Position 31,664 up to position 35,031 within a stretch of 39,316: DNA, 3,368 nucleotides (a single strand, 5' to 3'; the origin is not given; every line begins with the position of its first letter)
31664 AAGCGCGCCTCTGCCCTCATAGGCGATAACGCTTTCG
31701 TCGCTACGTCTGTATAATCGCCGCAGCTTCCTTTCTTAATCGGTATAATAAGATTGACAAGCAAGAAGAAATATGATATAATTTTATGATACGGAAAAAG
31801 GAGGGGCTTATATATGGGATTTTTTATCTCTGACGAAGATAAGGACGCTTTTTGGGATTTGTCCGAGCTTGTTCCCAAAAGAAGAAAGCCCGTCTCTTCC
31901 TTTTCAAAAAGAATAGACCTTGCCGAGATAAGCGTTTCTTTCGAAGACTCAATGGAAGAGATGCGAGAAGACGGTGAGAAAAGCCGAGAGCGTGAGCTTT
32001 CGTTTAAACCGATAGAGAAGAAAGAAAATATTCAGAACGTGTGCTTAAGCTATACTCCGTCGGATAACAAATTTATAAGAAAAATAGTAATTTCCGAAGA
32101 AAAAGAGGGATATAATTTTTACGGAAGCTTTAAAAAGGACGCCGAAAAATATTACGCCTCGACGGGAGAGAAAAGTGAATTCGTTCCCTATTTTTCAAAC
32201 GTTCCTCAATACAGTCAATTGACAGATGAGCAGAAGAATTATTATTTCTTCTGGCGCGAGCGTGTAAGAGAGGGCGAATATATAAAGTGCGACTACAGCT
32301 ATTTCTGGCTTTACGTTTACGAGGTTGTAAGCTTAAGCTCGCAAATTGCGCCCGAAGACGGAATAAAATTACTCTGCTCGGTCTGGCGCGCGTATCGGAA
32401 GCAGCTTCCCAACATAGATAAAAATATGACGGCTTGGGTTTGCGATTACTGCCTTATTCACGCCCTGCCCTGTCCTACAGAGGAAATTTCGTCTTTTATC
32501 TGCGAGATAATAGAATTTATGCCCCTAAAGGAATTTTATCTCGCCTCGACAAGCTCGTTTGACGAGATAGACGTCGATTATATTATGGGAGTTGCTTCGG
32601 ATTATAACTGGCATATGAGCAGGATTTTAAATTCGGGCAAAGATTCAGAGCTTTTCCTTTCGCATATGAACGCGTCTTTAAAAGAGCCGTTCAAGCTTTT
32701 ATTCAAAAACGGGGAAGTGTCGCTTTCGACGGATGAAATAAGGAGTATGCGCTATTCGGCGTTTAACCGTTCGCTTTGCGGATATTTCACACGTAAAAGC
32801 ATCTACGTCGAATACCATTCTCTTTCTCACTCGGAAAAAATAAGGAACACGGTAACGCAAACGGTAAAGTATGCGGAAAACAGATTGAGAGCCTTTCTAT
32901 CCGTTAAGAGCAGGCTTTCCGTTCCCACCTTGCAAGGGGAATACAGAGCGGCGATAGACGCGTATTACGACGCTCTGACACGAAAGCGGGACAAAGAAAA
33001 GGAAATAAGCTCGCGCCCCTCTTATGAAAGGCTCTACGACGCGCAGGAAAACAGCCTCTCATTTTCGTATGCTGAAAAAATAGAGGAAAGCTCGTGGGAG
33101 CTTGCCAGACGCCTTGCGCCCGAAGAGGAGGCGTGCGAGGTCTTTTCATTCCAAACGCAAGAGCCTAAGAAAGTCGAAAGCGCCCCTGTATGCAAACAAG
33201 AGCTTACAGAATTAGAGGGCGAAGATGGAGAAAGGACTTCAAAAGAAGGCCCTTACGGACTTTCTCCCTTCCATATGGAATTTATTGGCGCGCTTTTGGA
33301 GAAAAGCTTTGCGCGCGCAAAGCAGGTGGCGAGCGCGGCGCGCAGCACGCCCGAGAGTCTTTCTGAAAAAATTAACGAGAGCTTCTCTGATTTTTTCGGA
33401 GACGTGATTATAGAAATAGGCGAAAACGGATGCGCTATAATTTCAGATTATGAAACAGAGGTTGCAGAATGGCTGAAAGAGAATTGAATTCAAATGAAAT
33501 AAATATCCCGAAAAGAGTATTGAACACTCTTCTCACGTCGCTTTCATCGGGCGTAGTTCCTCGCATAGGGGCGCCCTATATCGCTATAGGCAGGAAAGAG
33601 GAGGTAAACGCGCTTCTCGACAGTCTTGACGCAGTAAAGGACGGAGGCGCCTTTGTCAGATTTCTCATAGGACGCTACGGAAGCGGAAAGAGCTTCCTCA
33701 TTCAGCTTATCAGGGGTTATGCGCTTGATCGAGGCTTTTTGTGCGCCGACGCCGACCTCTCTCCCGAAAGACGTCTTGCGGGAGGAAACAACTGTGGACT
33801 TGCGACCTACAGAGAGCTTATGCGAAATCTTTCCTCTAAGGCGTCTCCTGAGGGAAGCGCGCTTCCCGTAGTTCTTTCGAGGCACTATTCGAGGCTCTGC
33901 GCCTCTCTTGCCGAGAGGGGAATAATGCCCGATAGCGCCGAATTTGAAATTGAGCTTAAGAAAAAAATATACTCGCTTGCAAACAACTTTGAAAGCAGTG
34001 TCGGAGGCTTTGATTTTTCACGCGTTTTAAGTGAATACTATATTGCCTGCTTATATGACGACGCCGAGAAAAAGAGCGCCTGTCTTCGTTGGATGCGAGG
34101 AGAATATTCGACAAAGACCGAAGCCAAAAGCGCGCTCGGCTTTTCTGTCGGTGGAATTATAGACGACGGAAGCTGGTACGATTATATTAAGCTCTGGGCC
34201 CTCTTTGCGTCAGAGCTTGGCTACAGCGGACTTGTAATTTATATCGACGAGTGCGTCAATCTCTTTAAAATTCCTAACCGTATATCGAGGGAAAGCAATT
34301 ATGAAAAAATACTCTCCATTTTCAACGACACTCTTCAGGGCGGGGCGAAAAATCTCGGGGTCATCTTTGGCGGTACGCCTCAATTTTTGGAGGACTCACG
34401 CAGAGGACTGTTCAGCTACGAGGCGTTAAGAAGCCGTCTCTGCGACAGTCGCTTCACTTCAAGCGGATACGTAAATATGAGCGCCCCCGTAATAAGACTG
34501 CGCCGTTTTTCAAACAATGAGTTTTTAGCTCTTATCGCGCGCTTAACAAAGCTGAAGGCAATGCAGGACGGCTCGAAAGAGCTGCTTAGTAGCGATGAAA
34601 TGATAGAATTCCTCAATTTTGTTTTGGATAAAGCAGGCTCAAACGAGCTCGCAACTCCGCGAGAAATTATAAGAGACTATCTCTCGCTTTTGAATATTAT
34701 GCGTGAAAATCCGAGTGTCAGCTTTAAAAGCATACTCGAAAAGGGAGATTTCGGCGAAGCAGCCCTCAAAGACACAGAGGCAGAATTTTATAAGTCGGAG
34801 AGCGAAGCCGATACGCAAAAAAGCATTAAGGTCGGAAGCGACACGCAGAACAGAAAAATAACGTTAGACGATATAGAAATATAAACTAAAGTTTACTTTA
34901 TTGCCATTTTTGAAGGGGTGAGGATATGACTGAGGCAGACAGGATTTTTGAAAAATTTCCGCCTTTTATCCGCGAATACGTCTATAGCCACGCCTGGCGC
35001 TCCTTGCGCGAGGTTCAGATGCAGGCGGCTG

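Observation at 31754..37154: Three-gene TerB-N/TerB-C + DUF2791-type ATPase + Lhr-like DExH helicase cassette (Shango-type defence architecture) embedded in housekeeping DNA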

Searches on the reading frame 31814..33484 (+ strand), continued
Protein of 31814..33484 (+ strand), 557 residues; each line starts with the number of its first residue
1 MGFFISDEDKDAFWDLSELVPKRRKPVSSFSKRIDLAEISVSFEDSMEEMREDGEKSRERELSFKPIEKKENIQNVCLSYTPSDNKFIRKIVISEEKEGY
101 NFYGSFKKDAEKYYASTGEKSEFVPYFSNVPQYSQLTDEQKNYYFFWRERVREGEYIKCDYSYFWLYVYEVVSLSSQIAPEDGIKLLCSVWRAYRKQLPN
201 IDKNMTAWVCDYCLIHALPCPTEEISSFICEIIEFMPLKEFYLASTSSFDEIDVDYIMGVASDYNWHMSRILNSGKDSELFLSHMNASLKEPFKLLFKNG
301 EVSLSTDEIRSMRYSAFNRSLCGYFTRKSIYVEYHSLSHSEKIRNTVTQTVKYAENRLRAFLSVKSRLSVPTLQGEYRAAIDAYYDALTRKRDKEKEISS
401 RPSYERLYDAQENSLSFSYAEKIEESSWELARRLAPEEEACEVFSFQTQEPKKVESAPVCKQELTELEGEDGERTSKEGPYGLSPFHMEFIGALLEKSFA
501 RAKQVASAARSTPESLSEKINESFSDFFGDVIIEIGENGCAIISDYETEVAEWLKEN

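Call 96: search_protein_families(library=pfam, proteins=[L076:4053-5159:+, L077:5171-6118:+, L077:6148-7815:+, L077:2153-3634:-, L066:9796-10554:-, L073:7075-8760:+, L072:8018-9820:+], max_evalue=0.0001)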
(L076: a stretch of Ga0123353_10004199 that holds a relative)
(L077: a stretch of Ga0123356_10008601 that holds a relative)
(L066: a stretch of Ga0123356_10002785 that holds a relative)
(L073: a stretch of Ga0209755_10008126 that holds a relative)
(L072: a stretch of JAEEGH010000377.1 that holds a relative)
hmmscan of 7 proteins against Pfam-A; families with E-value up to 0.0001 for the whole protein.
L076:4053-5159:+ (369 aa): 2 families
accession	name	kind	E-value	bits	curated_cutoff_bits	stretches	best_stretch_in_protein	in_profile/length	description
PF02729.26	OTCace_N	-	3.3e-38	131.5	29.9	1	13-152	1-147/148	Aspartate/ornithine carbamoyltransferase, carbamoyl-P binding domain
PF00185.30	OTCace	-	3e-33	115.5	29.4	1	160-308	2-155/157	Aspartate/ornithine carbamoyltransferase, Asp/Orn binding domain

L077:5171-6118:+ (316 aa): 1 family
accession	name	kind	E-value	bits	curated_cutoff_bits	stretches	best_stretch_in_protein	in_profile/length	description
PF12849.12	PBP_like_2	-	7.6e-26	91.9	27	1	60-282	15-246/267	PBP superfamily domain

L077:6148-7815:+ (556 aa): 1 family
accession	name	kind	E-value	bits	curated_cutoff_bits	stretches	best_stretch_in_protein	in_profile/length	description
PF14903.11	WG_beta_rep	-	5.3e-10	39.6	25.6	1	293-322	1-30/35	WG containing repeat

L077:2153-3634:- (493 aa): 2 families
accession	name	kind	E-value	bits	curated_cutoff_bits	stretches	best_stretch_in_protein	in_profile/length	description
PF00457.24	Glyco_hydro_11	-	3.1e-50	170.7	27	1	216-398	3-175/178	Glycosyl hydrolases family 11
PF02018.23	CBM_4_9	-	1.4e-13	51.8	25.9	1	41-177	8-135/136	Carbohydrate binding domain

L066:9796-10554:- (252 aa): 1 family
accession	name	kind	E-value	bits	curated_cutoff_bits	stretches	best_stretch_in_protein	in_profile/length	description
PF01026.27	TatD_DNase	-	1.9e-81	273.6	27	1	2-250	1-253/253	TatD related DNase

L073:7075-8760:+ (562 aa): 1 family
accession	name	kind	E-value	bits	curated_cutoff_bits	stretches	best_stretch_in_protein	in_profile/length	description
PF00485.24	PRK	-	3.2e-17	63.4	22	1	300-497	2-189/196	Phosphoribulokinase / Uridine kinase family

L072:8018-9820:+ (601 aa): 2 families
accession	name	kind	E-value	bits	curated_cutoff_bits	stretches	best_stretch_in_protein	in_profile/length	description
PF01136.24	Peptidase_U32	-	4.7e-77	258.8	22.4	1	74-295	4-230/233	Peptidase family U32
PF12392.13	DUF3656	-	4.9e-18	66.2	22.1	1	372-486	1-109/109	Collagenase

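Call 97: search_protein_representatives(protein=window:31814-33484:+)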
Query: 557 residues. Proteins with E-value up to 0.001 (for the whole library): 2128; up to 1e-10: 1053; up to 1e-30: 382. The best 150 are listed.
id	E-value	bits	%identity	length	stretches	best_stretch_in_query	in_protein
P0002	0.0e+00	1065.7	84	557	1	1-557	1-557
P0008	3.4e-155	534.2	48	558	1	11-555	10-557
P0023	1.0e-112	394.0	37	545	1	8-556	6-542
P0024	1.0e-112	394.0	41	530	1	10-555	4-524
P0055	5.1e-109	381.8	40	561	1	6-554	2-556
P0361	1.9e-104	366.7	38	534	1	8-555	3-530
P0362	1.4e-102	360.5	37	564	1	8-555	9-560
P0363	5.4e-101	355.3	38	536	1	8-550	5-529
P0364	1.0e-100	354.4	37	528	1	7-555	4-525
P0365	1.4e-100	353.9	37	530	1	8-556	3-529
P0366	3.8e-100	352.5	36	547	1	7-555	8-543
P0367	4.3e-100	352.3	36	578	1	7-556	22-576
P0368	5.9e-100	351.9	38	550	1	8-556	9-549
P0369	3.9e-98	345.9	35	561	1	5-554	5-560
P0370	1.0e-97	344.5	39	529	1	9-555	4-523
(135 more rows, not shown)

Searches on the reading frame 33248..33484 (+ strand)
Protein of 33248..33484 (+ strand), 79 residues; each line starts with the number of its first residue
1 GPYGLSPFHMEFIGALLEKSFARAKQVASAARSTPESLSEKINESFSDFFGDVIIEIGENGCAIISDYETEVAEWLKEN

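Call 88: search_protein_families(library=pfam, proteins=[window:33248-33484:+], max_evalue=1)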
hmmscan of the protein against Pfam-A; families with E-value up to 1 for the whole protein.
window:33248-33484:+ (79 aa): 1 family
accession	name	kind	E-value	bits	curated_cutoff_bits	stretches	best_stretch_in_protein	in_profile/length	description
PF15615.11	TerB_C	-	2.8e-08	34.5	26.3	1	2-72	75-147/148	TerB-C domain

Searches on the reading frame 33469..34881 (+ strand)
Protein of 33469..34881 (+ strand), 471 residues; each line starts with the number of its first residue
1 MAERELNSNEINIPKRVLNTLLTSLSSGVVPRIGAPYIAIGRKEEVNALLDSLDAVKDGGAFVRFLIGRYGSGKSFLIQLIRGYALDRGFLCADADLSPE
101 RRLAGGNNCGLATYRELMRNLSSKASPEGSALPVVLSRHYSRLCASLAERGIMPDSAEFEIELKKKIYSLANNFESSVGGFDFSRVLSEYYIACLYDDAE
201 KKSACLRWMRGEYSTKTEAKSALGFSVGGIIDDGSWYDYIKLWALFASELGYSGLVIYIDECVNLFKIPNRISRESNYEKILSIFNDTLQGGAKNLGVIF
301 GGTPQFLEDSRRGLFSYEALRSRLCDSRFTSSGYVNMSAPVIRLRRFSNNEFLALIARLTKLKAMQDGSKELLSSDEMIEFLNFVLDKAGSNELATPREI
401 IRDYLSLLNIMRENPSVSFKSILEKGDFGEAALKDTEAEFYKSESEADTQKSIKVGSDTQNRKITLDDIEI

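Call 3: search_protein_families(library=pfam, proteins=[window:33469-34881:+], max_evalue=0.01)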
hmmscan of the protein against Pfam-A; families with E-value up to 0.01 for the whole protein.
window:33469-34881:+ (471 aa): 3 families
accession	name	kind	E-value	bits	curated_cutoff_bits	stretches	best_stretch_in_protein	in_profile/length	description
PF10923.14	BrxC_BrxD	-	3.4e-139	464.8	22.2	1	13-425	1-412/414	BREX system ATP-binding protein BrxC/D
PF13191.12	AAA_16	-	1.4e-05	26.1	32.6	1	40-97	3-62/167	AAA ATPase domain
PF13401.12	AAA_22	-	0.0047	17.7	27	0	248-307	77-127/130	AAA domain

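Call 4: search_protein_families(library=padloc, proteins=[window:33469-34881:+], max_evalue=0.01)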
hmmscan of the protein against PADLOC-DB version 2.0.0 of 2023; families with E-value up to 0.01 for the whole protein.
window:33469-34881:+ (471 aa): 2 families
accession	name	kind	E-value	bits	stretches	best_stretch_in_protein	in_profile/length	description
PDLC03959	SngB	-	9.1e-158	523.9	1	11-432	4-424/439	-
PDLC02494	BrxD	-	3.8e-36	123.2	1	15-444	6-430/440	BrxD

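Call 5: search_protein_families(library=ncbifam, proteins=[window:33469-34881:+], max_evalue=0.01)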
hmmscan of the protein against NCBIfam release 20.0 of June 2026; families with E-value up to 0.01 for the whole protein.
window:33469-34881:+ (471 aa): 1 family
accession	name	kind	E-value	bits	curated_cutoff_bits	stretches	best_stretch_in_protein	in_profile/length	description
NF033438.1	BREX_BrxD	equivalog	6.7e-36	124.3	350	1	18-413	5-396/423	BREX system ATP-binding protein BrxD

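Call 18: find_encoding_contigs(protein=window:33469-34881:+, flank=10000, max_places=8)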
Protein window:33469-34881:+ (471 aa): no gene with exactly this product is on record in the collection.

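Call 30: search_solved_structures(query=window:33469-34881:+, max_evalue=0.01)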
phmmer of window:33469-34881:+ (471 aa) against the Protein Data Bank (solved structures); distinct sequences matched with E-value up to 0.01: 0.

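Call 57: search_dna_similar(query=window:33469-34881:+, collection=plasmids, mode=protein, max_rows=15)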
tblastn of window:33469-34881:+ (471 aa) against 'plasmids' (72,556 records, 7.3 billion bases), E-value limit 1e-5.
Records with a match: 696; places in all: 701; records where one place covers at least 80% of the query: 685.
Best place of each record, by identity: <60% 696.
By first word of the organism name: Klebsiella 449; Salmonella 144; Escherichia 14; Sulfitobacter 7; Phaeobacter 5; Azospirillum 4; Bradyrhizobium 4; Raoultella 4; Paracoccus 3; Burkholderia 3; and 48 more.
By predicted mobility (MOB-suite, as given by PLSDB): conjugative 542; non-mobilizable 109; mobilizable 45.
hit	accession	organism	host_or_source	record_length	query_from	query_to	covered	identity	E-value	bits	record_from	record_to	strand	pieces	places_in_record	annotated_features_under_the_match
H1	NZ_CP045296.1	Paenibacillus cellulositrophicus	cell culture,Thai soil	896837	3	439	93%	48.4%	2e-140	452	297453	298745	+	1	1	ATP-binding protein | TerB N-terminal domain-containing protein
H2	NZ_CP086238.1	Clostridium estertheticum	single colony,bovine feces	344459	2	456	97%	46.1%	2e-125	409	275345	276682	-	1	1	ATP-binding protein | TerB N-terminal domain-containing protein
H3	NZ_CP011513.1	Paenibacillus peoriae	cell culture,soil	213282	9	423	88%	49.4%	1e-132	430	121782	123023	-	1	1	ATP-binding protein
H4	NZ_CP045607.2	Bacillus cereus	Whole organism,soil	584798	11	464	96%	39.9%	2e-103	345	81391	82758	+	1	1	ATP-binding protein | DEAD/DEAH box helicase | TerB N-terminal domain-containing protein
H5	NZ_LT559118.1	Nonomuraea gerenzanensis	-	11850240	2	423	90%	42.2%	2e-102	343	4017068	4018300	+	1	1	none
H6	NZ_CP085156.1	Pseudosulfitobacter sp. DSM 107133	cell culture,Seawater from the North ...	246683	13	430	89%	41.3%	8e-97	326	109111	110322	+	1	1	ATP-binding protein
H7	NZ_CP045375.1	Sulfitobacter sp. THAF37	pure culture,Surface of a polyethylene ...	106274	12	430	89%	40.8%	4e-95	322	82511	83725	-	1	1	ATP-binding protein | TerB N-terminal domain-containing protein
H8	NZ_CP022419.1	Pseudosulfitobacter pseudonitzschiae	Skeletonema marinoi strain RO5AC,Cell ...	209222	13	430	89%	40.9%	1e-95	323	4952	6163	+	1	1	ATP-binding protein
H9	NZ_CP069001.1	Sulfitobacter mediterraneus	Skeletonema costatum,The surface ...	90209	13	430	89%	40.9%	2e-95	322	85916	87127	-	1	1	ATP-binding protein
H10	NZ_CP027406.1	Roseobacter denitrificans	Environment,seaweed, Enteromorpha linza ...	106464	13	430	89%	40.6%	1e-94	320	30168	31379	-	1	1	ATP-binding protein | TerB N-terminal domain-containing protein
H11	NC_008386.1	Roseobacter denitrificans OCh 114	-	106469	13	430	89%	40.6%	1e-94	320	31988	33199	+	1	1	ATP-binding protein | TerB N-terminal domain-containing protein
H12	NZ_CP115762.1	Paracoccus sp. SCSIO 75233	cell culture,sediment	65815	12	430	89%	40.4%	7e-95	321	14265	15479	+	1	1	ATP-binding protein | TerB N-terminal domain-containing protein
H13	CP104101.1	Phaeobacter sp. G2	cell culture,Emiliania huxleyi RCC1216 ...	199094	13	430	89%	40.5%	6e-95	321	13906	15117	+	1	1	ATP-binding protein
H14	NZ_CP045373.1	Sulfitobacter sp. THAF37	pure culture,Surface of a polyethylene ...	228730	13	430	89%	40.5%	7e-95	321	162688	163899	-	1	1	ATP-binding protein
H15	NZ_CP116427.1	Sulfitobacter faviae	Hexacorallia,culture,Cold water coral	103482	13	430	89%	40.5%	2e-94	319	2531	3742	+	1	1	ATP-binding protein | TerB N-terminal domain-containing protein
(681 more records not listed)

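Call 58: search_dna_similar(query=window:33469-34881:+, collection=phages, mode=protein, max_rows=10)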
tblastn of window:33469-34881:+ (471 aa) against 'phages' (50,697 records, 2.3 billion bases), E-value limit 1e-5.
No match.

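Call 59: get_annotated_region(hit=H2, flank=9000)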
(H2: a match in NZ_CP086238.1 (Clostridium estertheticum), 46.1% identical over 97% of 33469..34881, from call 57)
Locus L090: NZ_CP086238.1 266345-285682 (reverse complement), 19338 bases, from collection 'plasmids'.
description: Clostridium estertheticum strain CF002 plasmid pCF002-344, complete sequence
organism: Clostridium estertheticum (NCBI taxid 238834)
taxonomy: Bacteria; Bacillota; Clostridia; Eubacteriales; Clostridiaceae; Clostridium; Clostridium estertheticum
host: -; source: single colony,bovine feces; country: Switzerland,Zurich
typing (MOB-suite, as given by PLSDB): non-mobilizable
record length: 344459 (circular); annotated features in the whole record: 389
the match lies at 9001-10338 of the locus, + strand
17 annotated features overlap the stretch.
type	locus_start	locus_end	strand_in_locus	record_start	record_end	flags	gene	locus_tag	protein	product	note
CDS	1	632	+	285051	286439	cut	-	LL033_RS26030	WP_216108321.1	DHA2 family efflux MFS transporter permease subunit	GO:0009410 - response to xenobiotic stimulus [Evidence IEA]; GO:0006855 - xenobiotic transmembrane transport [Evidence ...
CDS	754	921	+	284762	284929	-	-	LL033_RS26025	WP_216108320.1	hypothetical protein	-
CDS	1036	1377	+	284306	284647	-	-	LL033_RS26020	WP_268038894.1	hypothetical protein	-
CDS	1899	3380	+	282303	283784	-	-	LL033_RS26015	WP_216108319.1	amino acid adenylation domain-containing protein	-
CDS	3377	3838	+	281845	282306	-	-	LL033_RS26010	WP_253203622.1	GNAT family N-acetyltransferase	-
CDS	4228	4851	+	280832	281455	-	-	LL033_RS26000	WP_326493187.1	MFS transporter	GO:0055085 - transmembrane transport [Evidence IEA]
CDS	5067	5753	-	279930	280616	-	-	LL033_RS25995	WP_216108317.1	alpha/beta hydrolase-fold protein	-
CDS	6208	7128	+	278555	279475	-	-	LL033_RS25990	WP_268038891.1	relaxase/mobilization nuclease domain-containing protein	-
CDS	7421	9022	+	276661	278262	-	-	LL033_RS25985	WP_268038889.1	TerB N-terminal domain-containing protein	-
CDS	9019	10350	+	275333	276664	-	-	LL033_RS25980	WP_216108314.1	ATP-binding protein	-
CDS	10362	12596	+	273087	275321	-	-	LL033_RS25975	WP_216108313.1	DEAD/DEAH box helicase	-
CDS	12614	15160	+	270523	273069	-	-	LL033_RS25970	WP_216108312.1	ATP-binding cassette domain-containing protein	-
CDS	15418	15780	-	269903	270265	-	-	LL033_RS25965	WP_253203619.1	IS110 family transposase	-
CDS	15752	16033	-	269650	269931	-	-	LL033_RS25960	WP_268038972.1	transposase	GO:0006313 - DNA transposition [Evidence IEA]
CDS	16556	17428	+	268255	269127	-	-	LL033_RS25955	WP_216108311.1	DUF5131 family protein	-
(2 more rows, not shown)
